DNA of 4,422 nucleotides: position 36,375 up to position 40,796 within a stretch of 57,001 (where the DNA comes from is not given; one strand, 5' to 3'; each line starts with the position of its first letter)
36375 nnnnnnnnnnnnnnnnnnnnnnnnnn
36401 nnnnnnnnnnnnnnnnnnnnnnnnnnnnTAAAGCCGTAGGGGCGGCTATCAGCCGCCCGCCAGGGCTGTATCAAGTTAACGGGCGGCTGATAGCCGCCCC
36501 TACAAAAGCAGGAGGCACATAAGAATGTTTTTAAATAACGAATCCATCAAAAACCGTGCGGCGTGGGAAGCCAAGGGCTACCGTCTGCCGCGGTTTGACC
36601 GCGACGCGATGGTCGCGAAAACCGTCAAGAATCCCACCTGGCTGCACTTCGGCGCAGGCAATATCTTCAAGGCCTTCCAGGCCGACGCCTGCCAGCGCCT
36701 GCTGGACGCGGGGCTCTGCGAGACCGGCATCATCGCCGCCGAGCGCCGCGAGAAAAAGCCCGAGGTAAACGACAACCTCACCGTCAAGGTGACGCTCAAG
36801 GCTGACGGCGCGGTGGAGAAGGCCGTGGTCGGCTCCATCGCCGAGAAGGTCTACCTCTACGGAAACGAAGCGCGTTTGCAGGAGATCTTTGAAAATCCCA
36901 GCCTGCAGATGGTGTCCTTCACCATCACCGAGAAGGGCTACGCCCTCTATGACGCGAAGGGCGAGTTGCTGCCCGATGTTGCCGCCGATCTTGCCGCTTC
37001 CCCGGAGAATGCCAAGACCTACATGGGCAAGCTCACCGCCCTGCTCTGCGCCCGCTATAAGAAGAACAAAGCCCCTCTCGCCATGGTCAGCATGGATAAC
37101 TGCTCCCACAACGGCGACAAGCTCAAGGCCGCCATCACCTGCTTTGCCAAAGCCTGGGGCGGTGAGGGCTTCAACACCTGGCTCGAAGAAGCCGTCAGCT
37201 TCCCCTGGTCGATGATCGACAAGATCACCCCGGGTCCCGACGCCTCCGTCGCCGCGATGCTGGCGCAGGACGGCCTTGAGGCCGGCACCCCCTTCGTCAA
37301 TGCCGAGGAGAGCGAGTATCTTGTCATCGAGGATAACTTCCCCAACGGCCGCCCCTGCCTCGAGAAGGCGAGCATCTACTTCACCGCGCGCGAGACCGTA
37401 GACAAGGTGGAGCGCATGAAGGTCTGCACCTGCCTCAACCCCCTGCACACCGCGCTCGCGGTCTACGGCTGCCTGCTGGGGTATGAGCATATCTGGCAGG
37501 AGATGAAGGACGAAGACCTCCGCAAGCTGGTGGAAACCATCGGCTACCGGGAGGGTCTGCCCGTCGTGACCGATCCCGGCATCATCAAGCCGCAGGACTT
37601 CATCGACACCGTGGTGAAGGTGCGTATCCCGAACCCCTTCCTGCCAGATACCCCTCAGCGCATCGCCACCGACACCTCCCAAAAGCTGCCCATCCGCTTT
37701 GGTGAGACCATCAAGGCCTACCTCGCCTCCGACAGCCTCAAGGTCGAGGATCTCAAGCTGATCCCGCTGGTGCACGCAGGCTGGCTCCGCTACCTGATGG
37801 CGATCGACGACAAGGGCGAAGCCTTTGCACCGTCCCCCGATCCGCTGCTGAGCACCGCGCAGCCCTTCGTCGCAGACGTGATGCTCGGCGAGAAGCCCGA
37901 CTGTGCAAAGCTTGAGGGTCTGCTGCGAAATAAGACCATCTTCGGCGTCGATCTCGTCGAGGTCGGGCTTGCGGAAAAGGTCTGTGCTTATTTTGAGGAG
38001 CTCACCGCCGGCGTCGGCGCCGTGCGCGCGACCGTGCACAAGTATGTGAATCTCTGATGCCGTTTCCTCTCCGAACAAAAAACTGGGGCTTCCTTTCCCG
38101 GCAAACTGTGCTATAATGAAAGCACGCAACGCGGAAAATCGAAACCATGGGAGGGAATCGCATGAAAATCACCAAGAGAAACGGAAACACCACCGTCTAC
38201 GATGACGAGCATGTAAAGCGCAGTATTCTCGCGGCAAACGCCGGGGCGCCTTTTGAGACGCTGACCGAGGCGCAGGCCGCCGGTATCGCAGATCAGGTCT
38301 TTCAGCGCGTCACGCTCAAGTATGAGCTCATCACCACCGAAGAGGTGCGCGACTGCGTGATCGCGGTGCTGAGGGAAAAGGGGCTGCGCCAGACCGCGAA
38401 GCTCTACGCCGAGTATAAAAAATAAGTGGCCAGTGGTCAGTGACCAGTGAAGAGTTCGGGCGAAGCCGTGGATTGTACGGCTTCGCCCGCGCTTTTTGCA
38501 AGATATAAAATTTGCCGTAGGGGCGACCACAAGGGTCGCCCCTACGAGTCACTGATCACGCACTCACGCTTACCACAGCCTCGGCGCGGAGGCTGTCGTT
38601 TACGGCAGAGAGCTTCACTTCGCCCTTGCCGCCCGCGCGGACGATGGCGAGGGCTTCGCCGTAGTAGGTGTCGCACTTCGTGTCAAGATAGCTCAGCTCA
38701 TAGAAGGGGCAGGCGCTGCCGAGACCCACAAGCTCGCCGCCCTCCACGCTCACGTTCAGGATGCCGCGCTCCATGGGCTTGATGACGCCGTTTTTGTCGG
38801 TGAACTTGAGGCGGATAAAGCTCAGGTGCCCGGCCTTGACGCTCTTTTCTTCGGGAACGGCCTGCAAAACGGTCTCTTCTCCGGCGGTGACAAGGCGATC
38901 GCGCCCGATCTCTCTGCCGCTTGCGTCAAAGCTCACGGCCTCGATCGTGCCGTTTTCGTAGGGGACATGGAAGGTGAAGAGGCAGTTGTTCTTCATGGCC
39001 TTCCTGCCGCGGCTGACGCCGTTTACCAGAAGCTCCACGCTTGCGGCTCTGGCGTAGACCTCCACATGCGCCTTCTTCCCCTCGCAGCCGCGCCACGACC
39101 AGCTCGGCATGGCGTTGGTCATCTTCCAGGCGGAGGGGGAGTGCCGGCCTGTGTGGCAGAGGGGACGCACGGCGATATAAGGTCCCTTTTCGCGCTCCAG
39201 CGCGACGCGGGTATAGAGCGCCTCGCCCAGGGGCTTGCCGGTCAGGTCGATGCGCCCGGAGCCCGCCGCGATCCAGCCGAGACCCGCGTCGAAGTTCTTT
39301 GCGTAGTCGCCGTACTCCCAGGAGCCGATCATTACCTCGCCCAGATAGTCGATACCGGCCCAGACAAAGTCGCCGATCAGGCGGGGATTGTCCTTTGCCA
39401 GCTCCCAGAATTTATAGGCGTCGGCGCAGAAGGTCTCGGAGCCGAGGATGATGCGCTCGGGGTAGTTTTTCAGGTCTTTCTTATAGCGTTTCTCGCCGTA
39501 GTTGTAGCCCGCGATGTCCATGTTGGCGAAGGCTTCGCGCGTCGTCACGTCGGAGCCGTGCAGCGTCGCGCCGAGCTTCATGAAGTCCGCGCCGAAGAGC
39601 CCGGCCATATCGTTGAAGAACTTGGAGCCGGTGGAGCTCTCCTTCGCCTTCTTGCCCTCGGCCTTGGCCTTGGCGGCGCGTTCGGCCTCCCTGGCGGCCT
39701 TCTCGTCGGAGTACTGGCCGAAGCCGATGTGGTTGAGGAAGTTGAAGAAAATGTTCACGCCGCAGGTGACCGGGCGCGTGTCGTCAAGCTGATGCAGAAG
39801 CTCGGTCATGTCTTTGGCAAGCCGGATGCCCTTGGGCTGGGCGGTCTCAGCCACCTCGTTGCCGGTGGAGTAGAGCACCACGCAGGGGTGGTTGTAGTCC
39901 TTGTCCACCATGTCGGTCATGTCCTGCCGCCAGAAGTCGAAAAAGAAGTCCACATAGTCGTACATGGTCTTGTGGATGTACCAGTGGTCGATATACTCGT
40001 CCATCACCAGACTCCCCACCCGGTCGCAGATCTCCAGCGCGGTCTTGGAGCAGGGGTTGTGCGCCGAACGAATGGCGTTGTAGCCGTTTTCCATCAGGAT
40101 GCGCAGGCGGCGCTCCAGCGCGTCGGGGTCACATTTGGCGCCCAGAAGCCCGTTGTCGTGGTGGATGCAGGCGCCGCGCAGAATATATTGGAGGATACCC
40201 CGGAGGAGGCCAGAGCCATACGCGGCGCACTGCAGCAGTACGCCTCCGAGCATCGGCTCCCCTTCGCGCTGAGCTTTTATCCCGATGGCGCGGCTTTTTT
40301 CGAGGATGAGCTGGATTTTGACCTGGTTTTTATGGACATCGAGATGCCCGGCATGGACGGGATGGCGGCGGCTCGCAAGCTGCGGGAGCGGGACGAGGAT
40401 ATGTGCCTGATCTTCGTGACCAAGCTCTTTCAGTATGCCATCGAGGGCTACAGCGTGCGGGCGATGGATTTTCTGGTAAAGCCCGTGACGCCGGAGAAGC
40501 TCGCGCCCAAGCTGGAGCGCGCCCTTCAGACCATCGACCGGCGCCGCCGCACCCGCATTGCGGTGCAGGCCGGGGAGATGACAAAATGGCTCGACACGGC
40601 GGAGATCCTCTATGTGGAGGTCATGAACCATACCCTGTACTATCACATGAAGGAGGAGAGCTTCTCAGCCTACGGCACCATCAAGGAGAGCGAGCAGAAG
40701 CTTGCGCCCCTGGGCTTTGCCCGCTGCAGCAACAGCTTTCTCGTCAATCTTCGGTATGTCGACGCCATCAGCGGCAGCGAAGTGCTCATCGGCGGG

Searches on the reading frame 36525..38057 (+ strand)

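Call 45: search_protein_families(library=pfam, proteins=[window:36525-38057:+])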
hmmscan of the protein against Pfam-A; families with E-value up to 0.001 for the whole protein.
window:36525-38057:+ (510 aa): 2 families
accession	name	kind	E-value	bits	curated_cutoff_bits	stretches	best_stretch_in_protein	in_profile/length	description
PF01232.29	Mannitol_dh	-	5.6e-22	79.1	27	1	40-281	4-199/199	Mannitol dehydrogenase Rossmann domain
PF08125.19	Mannitol_dh_C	-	1.7e-20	73.7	30.7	1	292-491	2-187/190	Mannitol dehydrogenase C-terminal domain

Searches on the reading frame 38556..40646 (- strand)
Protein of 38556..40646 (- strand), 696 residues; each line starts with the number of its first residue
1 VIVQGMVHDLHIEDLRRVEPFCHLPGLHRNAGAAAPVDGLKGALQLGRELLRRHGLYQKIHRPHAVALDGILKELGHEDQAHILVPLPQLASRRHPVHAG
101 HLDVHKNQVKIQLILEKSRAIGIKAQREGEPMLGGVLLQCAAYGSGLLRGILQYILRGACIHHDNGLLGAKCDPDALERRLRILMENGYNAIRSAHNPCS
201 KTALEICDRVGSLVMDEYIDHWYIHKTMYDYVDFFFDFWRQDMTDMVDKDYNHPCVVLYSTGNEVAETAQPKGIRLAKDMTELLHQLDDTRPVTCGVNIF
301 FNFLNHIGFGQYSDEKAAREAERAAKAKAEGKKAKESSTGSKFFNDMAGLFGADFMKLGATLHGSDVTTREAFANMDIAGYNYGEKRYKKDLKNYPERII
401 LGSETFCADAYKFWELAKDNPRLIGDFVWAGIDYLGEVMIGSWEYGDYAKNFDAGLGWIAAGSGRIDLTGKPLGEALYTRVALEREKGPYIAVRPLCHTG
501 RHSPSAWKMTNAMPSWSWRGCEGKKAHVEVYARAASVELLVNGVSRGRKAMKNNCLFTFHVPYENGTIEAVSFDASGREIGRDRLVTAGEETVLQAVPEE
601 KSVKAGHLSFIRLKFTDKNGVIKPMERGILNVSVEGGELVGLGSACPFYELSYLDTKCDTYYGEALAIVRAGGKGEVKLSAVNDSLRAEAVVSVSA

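Call 45: search_protein_families(library=pfam, proteins=[window:38556-40646:-])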
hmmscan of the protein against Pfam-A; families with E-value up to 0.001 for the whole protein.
window:38556-40646:- (696 aa): 3 families
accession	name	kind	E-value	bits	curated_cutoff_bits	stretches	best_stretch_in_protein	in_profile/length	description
PF02836.23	Glyco_hydro_2_C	-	2.9e-19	69.8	21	1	155-314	16-179/302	Glycosyl hydrolases family 2, TIM barrel domain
PF16355.11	DUF4982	-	4.7e-16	58.9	23.9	1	523-580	1-60/61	Domain of unknown function (DUF4982)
PF18565.7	Glyco_hydro2_C5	-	1.2e-13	51.2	32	1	595-690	2-101/103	Glycoside hydrolase family 2 C-terminal domain 5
